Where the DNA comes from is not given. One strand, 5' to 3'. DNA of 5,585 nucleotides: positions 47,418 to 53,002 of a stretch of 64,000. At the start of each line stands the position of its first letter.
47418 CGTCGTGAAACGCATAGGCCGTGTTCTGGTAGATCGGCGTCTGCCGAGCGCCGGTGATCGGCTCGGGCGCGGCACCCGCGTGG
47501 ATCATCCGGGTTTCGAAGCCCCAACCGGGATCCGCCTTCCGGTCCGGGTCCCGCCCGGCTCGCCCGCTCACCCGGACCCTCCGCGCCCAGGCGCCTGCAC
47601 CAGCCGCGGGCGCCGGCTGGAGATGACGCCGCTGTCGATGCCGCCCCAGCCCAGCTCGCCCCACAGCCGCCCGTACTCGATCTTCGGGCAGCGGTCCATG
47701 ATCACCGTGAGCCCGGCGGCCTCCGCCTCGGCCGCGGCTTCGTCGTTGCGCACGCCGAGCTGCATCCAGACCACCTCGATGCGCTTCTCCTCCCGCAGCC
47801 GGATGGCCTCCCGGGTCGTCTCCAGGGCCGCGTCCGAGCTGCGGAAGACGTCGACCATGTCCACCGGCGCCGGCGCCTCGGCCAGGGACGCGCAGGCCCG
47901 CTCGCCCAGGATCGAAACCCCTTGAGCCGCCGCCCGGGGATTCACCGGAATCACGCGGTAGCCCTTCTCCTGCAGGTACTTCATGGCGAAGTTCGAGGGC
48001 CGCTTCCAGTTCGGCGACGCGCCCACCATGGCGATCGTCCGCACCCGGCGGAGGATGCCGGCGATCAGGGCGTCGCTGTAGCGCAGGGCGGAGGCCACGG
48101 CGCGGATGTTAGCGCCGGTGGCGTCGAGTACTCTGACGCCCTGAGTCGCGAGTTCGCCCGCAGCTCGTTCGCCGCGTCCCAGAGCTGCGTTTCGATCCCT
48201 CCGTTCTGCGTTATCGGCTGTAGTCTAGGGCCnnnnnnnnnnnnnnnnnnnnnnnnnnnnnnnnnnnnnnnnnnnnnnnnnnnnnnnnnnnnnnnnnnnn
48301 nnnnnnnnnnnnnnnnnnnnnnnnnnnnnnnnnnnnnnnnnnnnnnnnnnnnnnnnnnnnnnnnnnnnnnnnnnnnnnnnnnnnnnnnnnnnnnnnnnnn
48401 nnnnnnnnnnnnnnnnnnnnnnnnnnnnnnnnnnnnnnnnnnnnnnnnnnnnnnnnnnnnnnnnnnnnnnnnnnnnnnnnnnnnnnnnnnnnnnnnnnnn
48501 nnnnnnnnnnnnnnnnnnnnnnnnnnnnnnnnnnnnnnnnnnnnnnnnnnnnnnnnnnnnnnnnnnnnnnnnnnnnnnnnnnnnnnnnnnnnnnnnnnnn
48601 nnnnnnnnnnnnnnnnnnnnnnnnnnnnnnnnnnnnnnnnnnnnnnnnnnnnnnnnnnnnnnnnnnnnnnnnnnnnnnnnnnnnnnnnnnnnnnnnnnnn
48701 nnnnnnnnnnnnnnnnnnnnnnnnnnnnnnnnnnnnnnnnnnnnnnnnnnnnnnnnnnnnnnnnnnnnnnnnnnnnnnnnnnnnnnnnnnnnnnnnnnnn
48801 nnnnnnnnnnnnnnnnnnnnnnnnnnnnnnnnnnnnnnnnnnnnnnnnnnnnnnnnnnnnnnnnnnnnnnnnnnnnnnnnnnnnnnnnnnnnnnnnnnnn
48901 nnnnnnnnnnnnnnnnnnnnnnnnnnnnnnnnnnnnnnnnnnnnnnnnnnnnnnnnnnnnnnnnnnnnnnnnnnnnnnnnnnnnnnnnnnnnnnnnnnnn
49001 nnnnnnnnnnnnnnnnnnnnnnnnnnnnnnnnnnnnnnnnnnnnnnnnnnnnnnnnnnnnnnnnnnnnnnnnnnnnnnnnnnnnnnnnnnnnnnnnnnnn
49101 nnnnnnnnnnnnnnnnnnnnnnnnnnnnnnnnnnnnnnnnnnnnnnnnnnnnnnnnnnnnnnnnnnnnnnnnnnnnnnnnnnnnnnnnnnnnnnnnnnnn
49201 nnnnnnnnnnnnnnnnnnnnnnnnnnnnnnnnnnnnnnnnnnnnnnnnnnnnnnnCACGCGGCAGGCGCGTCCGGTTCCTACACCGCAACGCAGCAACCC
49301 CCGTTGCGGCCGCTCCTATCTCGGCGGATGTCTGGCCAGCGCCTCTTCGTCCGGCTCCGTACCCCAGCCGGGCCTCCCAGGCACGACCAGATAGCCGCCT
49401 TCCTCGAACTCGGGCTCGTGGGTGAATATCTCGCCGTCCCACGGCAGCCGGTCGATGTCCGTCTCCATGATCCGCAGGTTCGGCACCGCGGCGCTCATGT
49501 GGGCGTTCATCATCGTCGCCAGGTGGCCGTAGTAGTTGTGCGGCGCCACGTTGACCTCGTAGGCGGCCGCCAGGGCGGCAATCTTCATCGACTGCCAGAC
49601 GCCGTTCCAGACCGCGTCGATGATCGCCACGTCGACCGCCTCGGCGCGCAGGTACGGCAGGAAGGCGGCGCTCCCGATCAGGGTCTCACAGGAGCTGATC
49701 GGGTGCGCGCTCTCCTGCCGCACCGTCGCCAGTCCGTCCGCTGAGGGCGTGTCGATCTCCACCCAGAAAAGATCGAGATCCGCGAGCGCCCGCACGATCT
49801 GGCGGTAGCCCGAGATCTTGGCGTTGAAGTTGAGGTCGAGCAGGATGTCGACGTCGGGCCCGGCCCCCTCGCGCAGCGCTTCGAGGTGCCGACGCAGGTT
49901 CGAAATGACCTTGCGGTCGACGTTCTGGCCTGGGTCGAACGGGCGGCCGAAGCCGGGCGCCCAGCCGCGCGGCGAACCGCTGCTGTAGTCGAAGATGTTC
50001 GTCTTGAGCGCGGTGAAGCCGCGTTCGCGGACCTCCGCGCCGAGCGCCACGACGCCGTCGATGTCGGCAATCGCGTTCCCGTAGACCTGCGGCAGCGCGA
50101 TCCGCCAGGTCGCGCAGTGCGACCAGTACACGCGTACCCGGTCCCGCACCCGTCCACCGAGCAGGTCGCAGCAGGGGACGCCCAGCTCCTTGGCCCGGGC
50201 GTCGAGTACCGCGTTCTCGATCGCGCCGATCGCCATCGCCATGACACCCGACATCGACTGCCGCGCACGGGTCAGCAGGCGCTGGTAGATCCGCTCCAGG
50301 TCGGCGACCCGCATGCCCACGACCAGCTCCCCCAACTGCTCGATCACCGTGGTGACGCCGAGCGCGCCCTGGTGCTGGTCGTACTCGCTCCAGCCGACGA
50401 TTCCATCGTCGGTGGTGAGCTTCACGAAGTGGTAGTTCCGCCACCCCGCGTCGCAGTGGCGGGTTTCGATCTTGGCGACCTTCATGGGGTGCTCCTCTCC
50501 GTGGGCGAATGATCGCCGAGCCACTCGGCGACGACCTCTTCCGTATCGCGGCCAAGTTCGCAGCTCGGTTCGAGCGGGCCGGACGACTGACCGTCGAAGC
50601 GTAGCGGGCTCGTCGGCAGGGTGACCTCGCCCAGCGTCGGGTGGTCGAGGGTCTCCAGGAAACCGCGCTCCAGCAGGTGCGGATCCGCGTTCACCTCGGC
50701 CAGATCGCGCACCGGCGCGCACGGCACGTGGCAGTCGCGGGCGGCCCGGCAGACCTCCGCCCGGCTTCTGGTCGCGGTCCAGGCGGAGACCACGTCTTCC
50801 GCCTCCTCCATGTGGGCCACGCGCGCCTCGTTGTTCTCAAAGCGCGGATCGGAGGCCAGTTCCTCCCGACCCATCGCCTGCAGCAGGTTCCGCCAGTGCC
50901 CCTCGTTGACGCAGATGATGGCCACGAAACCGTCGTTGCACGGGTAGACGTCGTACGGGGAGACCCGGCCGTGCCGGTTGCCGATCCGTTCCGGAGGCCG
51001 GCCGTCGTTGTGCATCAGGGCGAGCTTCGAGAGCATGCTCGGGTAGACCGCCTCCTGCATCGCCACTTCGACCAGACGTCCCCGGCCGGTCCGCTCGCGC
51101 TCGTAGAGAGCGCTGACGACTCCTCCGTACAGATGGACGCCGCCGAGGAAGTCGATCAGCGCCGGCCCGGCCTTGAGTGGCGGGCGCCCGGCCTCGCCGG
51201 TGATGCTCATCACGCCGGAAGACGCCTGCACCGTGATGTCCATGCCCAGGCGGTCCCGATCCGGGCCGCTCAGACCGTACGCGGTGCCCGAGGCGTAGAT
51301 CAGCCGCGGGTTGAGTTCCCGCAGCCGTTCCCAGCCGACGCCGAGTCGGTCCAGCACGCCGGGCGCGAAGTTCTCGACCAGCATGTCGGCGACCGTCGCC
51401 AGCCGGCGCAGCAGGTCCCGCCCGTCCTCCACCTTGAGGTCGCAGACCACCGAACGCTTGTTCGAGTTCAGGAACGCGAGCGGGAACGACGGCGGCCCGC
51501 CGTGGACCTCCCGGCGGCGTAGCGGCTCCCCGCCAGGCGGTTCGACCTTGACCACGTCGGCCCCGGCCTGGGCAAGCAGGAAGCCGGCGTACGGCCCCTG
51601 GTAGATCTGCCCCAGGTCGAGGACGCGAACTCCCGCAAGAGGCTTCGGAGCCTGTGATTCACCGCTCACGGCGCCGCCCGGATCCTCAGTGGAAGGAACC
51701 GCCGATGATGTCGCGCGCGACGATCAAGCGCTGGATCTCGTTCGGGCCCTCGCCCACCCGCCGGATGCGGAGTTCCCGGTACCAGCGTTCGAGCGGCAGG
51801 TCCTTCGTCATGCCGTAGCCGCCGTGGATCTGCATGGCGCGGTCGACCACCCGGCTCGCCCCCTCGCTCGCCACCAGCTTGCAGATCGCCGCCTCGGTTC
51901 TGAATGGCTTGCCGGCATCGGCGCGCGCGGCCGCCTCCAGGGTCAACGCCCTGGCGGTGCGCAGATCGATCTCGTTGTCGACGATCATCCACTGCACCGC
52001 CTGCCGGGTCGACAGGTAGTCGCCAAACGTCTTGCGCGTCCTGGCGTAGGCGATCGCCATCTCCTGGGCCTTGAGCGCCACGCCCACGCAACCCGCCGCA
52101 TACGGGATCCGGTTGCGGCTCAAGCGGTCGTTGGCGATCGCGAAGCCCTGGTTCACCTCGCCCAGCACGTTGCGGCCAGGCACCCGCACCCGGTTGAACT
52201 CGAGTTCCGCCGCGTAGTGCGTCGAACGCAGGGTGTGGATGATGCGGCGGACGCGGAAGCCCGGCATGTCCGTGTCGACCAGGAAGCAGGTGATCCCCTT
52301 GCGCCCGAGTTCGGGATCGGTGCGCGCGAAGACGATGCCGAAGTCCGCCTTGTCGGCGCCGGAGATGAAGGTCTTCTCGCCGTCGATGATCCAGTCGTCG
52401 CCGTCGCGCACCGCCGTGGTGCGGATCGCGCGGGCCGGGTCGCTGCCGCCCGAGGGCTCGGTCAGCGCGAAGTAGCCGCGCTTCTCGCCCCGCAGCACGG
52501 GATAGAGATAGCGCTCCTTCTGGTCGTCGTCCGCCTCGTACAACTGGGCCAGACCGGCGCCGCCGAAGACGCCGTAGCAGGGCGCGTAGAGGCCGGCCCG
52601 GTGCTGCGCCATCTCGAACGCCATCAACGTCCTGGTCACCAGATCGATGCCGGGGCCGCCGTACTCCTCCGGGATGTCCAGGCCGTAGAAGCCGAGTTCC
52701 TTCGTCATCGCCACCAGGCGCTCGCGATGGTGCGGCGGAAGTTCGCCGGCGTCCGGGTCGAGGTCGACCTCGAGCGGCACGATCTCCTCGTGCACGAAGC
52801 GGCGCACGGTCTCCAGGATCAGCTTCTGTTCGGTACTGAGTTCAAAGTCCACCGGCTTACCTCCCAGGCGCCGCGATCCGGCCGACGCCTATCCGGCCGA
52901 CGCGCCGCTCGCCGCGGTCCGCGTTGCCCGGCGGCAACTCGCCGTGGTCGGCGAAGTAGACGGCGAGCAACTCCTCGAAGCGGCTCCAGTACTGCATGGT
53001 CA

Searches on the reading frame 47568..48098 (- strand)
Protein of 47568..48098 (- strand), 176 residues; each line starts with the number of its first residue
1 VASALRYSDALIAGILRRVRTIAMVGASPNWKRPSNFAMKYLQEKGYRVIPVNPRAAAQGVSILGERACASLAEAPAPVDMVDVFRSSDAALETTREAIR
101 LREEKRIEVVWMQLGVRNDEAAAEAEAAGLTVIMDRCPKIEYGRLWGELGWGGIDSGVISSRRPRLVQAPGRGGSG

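Call 48: search_protein_families(library=pfam, proteins=[window:47568-48098:-], max_evalue=0.0001)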
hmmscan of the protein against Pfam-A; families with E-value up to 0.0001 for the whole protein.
window:47568-48098:- (176 aa): 1 family
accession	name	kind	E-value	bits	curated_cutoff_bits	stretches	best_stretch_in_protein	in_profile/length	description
PF13380.12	CoA_binding_2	-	2e-38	131.8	22.8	1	20-142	1-115/116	CoA binding domain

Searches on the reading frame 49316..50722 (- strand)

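Call 48: search_protein_families(library=pfam, proteins=[window:49316-50722:-], max_evalue=0.0001)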
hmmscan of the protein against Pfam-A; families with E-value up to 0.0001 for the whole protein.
window:49316-50722:- (468 aa): 2 families
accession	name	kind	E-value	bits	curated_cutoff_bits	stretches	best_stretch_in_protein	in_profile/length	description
PF13378.12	MR_MLE_C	-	3.2e-41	141.9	29.4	1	229-461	7-219/219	Enolase C-terminal domain-like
PF02746.21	MR_MLE_N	-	2.4e-12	47.5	22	1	95-189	26-117/117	Mandelate racemase / muconate lactonizing enzyme, N-terminal domain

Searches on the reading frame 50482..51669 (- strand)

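Call 48: search_protein_families(library=pfam, proteins=[window:50482-51669:-], max_evalue=0.0001)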
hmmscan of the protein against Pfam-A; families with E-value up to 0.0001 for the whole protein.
window:50482-51669:- (395 aa): 1 family
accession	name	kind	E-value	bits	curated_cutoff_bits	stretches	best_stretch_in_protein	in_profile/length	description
PF02515.22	CoA_transf_3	-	3.8e-118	395.2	23.3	1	11-376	1-366/366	CoA-transferase family III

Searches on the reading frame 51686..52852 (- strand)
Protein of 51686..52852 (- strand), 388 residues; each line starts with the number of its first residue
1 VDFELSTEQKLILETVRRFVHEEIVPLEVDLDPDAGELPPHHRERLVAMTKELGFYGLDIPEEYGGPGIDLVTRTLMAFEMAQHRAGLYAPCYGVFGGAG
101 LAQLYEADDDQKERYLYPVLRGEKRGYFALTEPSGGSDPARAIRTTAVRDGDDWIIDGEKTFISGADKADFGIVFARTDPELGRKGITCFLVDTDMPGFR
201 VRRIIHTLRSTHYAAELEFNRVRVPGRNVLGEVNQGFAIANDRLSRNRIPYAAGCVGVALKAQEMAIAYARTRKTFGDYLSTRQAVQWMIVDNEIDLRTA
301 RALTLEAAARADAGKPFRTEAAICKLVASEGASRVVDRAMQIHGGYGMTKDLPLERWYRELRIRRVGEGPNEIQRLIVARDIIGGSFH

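Call 48: search_protein_families(library=pfam, proteins=[window:51686-52852:-], max_evalue=0.0001)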
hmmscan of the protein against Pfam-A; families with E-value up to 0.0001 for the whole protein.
window:51686-52852:- (388 aa): 4 families
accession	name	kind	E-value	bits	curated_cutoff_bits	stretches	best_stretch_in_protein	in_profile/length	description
PF00441.29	Acyl-CoA_dh_1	-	3.4e-44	151.1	22.4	1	234-382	1-149/150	Acyl-CoA dehydrogenase, C-terminal domain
PF02770.24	Acyl-CoA_dh_M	-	3e-23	82.2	33.3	1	128-222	2-97/97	Acyl-CoA dehydrogenase, middle domain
PF02771.21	Acyl-CoA_dh_N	-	1.5e-20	74.1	22.9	1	7-123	2-113/113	Acyl-CoA dehydrogenase, N-terminal domain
PF08028.16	Acyl-CoA_dh_2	-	8.8e-17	62.1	22.7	1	252-363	4-125/134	Acyl-CoA dehydrogenase, C-terminal domain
